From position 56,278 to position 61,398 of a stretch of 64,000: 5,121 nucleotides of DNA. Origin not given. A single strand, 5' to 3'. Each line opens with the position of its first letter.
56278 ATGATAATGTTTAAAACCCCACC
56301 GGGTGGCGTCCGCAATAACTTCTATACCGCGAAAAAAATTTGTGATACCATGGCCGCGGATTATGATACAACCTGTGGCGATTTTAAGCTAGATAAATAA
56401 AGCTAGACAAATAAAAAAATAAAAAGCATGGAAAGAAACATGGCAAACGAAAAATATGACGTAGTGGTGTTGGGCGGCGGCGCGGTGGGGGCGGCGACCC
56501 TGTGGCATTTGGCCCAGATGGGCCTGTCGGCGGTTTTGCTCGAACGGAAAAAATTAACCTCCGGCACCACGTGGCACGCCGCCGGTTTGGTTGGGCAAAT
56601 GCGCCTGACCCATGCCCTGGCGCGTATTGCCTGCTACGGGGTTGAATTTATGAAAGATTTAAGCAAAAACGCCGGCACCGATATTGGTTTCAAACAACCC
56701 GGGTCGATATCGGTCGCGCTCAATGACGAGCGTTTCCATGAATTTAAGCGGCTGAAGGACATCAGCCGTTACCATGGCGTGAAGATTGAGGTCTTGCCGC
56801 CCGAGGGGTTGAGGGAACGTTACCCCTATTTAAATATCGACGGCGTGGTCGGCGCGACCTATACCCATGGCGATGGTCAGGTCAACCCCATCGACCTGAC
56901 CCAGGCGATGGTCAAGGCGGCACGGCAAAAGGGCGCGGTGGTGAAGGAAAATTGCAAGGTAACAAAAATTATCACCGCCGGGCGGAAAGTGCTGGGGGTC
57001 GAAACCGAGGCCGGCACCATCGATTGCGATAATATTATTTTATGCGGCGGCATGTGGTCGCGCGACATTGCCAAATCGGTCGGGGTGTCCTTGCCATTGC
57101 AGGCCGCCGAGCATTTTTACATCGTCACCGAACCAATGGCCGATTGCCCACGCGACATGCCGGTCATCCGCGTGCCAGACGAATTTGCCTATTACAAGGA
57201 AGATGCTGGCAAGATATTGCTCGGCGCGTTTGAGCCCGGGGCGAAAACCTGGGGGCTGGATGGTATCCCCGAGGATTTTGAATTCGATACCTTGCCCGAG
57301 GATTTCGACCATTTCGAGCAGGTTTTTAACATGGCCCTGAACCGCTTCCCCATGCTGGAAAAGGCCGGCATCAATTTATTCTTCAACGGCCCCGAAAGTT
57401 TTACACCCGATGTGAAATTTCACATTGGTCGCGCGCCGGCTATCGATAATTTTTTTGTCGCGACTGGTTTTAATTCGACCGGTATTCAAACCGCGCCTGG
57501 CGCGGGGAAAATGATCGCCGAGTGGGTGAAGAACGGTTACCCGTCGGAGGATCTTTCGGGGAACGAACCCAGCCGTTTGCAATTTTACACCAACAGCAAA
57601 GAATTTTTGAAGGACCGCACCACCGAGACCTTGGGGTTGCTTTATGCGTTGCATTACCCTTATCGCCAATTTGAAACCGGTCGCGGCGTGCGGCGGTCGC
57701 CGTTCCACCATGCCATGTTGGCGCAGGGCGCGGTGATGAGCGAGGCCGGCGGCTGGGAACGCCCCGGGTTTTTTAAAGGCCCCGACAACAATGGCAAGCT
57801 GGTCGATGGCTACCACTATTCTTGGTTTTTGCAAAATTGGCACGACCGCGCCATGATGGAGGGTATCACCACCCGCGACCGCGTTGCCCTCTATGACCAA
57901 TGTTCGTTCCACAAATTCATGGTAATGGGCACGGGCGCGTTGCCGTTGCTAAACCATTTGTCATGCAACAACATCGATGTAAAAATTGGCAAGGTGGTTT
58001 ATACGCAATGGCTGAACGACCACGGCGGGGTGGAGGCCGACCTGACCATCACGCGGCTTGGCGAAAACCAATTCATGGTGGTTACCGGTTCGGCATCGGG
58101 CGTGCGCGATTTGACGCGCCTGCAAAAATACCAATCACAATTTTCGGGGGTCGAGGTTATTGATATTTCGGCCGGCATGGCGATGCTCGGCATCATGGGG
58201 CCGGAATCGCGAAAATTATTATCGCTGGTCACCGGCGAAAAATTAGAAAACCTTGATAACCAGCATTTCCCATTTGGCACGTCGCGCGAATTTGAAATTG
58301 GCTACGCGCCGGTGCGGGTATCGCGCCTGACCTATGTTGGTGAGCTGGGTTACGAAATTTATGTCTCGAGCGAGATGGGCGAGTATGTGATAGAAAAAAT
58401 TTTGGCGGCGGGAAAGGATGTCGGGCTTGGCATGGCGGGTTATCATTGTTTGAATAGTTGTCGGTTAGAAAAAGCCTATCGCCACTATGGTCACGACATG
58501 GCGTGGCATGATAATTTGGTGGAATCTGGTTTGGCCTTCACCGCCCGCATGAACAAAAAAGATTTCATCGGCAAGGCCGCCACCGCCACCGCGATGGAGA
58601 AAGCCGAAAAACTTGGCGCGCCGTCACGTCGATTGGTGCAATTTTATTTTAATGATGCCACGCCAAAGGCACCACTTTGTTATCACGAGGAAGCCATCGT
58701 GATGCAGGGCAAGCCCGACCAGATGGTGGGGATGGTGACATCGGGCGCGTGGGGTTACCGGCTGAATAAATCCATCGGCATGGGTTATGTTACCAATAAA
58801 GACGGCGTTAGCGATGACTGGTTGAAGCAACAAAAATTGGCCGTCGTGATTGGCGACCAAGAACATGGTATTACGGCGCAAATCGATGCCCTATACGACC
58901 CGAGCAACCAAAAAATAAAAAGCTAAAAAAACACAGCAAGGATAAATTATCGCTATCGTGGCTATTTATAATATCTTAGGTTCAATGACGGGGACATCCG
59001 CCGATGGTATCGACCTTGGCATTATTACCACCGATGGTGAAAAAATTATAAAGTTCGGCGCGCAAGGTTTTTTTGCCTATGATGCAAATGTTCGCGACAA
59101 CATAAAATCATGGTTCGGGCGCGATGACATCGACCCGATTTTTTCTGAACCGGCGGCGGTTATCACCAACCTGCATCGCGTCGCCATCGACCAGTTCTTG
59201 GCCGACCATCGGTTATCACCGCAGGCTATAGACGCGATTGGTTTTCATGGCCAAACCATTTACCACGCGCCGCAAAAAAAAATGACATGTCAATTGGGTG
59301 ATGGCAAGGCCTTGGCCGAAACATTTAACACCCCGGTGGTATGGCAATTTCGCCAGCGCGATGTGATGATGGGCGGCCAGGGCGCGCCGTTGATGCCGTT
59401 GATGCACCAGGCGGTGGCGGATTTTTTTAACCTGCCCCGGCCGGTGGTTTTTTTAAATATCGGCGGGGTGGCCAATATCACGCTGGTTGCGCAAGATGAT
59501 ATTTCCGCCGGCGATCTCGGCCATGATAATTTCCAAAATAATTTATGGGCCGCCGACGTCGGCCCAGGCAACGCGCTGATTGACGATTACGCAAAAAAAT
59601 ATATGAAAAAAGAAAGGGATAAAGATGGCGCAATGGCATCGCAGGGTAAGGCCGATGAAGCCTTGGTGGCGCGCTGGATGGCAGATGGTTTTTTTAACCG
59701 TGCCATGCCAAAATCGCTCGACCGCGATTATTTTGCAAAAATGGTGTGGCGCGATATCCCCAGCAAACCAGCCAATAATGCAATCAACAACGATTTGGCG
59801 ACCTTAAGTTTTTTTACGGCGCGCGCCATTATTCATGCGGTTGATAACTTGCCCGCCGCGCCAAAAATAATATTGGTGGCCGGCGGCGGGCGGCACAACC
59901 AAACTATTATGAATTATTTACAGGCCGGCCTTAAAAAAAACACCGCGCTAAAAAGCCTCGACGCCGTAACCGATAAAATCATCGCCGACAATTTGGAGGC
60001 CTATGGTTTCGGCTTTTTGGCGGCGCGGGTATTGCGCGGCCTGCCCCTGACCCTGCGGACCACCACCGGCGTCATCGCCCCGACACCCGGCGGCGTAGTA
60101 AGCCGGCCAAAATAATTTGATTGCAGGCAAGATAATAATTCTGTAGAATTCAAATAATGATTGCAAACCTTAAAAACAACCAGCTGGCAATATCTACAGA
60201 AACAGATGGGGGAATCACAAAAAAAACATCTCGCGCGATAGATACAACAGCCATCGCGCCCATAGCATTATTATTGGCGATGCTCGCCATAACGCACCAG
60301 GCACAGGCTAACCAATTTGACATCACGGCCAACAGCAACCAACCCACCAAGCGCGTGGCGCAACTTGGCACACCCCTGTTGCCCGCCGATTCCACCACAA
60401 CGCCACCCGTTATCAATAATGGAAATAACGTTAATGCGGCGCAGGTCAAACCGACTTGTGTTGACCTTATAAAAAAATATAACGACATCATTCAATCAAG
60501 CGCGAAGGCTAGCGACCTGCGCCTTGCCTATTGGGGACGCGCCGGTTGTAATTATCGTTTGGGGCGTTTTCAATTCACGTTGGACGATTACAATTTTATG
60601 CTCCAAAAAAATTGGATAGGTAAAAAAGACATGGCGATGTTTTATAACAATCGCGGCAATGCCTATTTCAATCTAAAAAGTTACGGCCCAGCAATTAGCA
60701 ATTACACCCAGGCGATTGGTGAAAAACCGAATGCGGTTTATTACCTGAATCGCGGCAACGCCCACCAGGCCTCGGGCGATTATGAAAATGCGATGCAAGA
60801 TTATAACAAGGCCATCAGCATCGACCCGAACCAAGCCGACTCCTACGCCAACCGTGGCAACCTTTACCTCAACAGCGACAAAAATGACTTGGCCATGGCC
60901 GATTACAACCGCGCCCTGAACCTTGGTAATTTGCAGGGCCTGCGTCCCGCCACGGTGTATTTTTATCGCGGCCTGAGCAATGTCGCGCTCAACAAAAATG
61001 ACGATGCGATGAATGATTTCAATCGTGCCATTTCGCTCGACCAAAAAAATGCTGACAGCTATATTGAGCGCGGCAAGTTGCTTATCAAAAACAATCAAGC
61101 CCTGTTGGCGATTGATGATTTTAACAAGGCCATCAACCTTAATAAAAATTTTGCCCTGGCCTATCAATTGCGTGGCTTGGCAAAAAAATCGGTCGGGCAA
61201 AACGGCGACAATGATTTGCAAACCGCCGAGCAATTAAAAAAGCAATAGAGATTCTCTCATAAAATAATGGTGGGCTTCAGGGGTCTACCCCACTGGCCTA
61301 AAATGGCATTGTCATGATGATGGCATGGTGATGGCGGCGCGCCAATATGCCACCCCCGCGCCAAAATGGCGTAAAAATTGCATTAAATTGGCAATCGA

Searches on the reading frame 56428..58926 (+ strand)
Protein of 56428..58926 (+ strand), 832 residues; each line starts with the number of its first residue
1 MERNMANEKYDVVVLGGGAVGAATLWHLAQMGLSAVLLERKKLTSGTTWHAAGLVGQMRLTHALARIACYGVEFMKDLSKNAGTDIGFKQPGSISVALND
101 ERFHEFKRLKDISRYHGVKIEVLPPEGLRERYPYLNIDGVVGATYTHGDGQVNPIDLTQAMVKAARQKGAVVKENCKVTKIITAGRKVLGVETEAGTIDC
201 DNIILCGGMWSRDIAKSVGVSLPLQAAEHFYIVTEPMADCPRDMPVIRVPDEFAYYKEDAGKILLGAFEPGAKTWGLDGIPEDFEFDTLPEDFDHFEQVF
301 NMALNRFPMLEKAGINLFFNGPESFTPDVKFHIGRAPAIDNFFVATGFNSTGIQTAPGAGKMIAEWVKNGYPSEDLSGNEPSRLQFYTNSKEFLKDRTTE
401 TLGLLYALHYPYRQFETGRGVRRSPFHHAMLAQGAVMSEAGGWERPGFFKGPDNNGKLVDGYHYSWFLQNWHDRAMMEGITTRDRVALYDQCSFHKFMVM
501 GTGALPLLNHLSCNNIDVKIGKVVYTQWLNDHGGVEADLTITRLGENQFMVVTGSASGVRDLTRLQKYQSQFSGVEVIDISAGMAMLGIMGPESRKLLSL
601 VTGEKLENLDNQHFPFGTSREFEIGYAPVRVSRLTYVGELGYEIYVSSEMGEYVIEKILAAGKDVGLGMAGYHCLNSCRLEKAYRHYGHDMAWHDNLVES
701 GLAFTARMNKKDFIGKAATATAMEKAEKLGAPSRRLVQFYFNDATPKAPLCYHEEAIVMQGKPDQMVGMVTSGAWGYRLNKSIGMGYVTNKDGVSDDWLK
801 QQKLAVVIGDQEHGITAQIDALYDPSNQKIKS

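Call 22: search_protein_families(library=pfam, proteins=[window:56428-58926:+], max_evalue=0.001)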
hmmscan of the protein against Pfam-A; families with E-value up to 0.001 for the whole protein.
window:56428-58926:+ (832 aa): 7 families
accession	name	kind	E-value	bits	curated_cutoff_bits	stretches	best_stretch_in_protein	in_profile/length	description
PF01266.30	DAO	-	7.6e-72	243.2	27.9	1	11-366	1-353/353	FAD dependent oxidoreductase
PF01571.26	GCV_T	-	1.6e-65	221.3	25.6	1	427-704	2-254/255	Aminomethyltransferase folate-binding domain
PF16350.10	FAO_M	-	4.1e-14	52.9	27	1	369-424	1-56/56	FAD dependent oxidoreductase central domain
PF08669.17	GCV_T_C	-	2.2e-13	50.4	25.9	1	734-824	1-80/80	Glycine cleavage T-protein C-terminal barrel domain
PF03486.20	HI0933_like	-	5.5e-06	26.4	50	0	156-211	110-166/244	HI0933-like protein Rossmann domain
PF07992.20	Pyr_redox_2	-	3.6e-05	23.8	26.1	0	157-221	185-250/291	Pyridine nucleotide-disulphide oxidoreductase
PF01494.25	FAD_binding_3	-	0.0002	21.1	22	0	9-224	1-173/349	FAD binding domain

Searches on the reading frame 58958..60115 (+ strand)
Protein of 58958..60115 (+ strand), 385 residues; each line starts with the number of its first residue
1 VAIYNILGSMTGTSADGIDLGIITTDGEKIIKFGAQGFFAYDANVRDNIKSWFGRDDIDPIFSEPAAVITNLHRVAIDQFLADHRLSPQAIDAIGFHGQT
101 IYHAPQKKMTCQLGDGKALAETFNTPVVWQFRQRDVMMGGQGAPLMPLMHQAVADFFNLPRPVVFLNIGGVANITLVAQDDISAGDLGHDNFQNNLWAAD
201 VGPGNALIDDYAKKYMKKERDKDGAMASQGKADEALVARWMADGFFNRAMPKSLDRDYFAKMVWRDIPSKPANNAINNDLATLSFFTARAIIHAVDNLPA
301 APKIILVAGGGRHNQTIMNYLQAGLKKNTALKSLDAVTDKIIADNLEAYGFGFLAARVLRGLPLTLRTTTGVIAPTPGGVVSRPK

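Call 22: search_protein_families(library=pfam, proteins=[window:58958-60115:+], max_evalue=0.001)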
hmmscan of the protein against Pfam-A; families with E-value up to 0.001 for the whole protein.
window:58958-60115:+ (385 aa): 1 family
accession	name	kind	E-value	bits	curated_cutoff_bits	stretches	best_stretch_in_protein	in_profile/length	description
PF03702.20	AnmK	-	3.2e-69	234.2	24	1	6-376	3-359/367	Anhydro-N-acetylmuramic acid kinase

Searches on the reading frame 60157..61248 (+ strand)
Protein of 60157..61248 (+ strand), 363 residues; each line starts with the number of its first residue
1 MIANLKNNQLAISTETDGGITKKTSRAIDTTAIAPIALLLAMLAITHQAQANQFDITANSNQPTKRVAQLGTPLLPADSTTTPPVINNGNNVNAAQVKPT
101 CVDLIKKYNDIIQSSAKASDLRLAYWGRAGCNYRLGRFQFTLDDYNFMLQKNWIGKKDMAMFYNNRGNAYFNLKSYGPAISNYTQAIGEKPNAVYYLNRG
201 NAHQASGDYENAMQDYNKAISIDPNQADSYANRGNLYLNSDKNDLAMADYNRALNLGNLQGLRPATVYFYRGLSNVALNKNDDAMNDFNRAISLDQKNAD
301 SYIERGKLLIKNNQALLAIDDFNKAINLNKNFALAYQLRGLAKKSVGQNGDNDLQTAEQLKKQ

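Call 22: search_protein_families(library=pfam, proteins=[window:60157-61248:+], max_evalue=0.001)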
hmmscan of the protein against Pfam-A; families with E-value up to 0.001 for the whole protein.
window:60157-61248:+ (363 aa): 12 families
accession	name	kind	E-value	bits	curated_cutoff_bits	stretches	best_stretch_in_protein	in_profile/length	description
PF00515.34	TPR_1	-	3.6e-31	106.1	27.8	3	194-225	2-33/34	Tetratricopeptide repeat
PF07719.23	TPR_2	-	1.1e-25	88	27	1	194-225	2-33/34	Tetratricopeptide repeat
PF13181.12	TPR_8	-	3.6e-25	86.4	25.7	1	195-225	3-33/34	Tetratricopeptide repeat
PF13414.12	TPR_11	-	5.5e-25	87.2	26.8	2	200-239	1-40/42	TPR repeat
PF13431.12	TPR_17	-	2.8e-13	49.4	24.4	1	216-246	2-32/34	Tetratricopeptide repeat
PF13432.12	TPR_16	-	2e-10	41.4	32.7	1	166-226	3-64/65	Tetratricopeptide repeat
PF13371.12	TPR_9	-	5e-10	39.7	35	1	201-255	3-57/73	Tetratricopeptide repeat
PF13424.12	TPR_12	-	2.2e-08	34.6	30.1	1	195-256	5-74/77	Tetratricopeptide repeat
PF13428.12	TPR_14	-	3.1e-08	33.9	23.5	0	196-234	4-42/44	Tetratricopeptide repeat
PF25575.1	TPR_BSK1_C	-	1.5e-06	28.5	42.2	0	151-225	33-109/118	Serine/threonine-protein kinase BSK1-like, TPR repeats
PF14559.12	TPR_19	-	1.7e-06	28.7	25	0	205-248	3-46/68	Tetratricopeptide repeat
PF13174.12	TPR_6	-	6.4e-05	23.8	26.3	0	196-225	3-32/33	Tetratricopeptide repeat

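Call 24: search_protein_families(library=ncbifam, proteins=[window:60157-61248:+], max_evalue=0.001)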
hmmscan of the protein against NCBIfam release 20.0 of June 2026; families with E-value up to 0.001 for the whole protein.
window:60157-61248:+ (363 aa): 16 families
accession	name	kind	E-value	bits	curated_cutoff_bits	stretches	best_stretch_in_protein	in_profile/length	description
TIGR00990.1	3a0801s09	subfamily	1.6e-18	66.7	757.25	2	156-249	123-216/615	mitochondrial import receptor subunit TOM70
NF040959.1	MamA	equivalog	9.2e-14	51.4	200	1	156-256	101-202/204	magnetosome protein MamA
TIGR02917.1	PEP_TPR_lipo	equivalog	1.8e-12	46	312.2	2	158-255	123-221/899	XrtA/PEP-CTERM system TPR-repeat protein PrsT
NF008391.2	PRK11189.1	equivalog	1.8e-10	40.8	250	2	242-343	42-143/297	lipoprotein NlpI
TIGR02552.1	LcrH_SycD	equivalog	3.5e-10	39.7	104.8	1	192-257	51-116/136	SycD/LcrH family type III secretion system chaperone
TIGR02521.1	type_IV_pilW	equivalog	4.7e-10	39.4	154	1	156-312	27-182/234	type IV pilus biogenesis/stability protein PilW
NF033762.1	social_mot_Tgl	equivalog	5.3e-07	29.2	225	1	198-351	36-188/252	social motility TPR repeat lipoprotein Tgl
NF002725.1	PRK02603.1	equivalog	1.1e-06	28.8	143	1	192-256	34-101/173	photosystem I assembly protein Ycf3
NF047507.1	TPR_BatC_Lepto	exception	1e-05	25.1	175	0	197-229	100-132/214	TPR repeat-containing protein BatC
NF033920.0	C39_PA2778_fam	equivalog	1.5e-05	24.6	150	1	176-256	172-253/255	PA2778 family cysteine peptidase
NF033758.1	gliding_GltE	equivalog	1.7e-05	24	225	1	191-248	288-346/411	adventurous gliding motility TPR repeat lipoprotein GltE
TIGR04510.1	mod_pep_cyc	subfamily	5.6e-05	21.8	400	0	197-255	402-460/814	putative peptide modification system cyclase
NF047371.1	FlcA_CTERM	equivalog_domain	6.9e-05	21.5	300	1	139-256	416-536/646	periplasmic flagellar collar protein FlcA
NF008757.0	PRK11788.1-5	equivalog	0.0002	20.6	363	0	275-333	190-248/388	lipopolysaccharide assembly protein LapB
NF052312.1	T9SS_PorW_SprE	equivalog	0.00024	19.9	250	1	106-298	125-323/716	type IX secretion system periplasmic lipoprotein PorW/SprE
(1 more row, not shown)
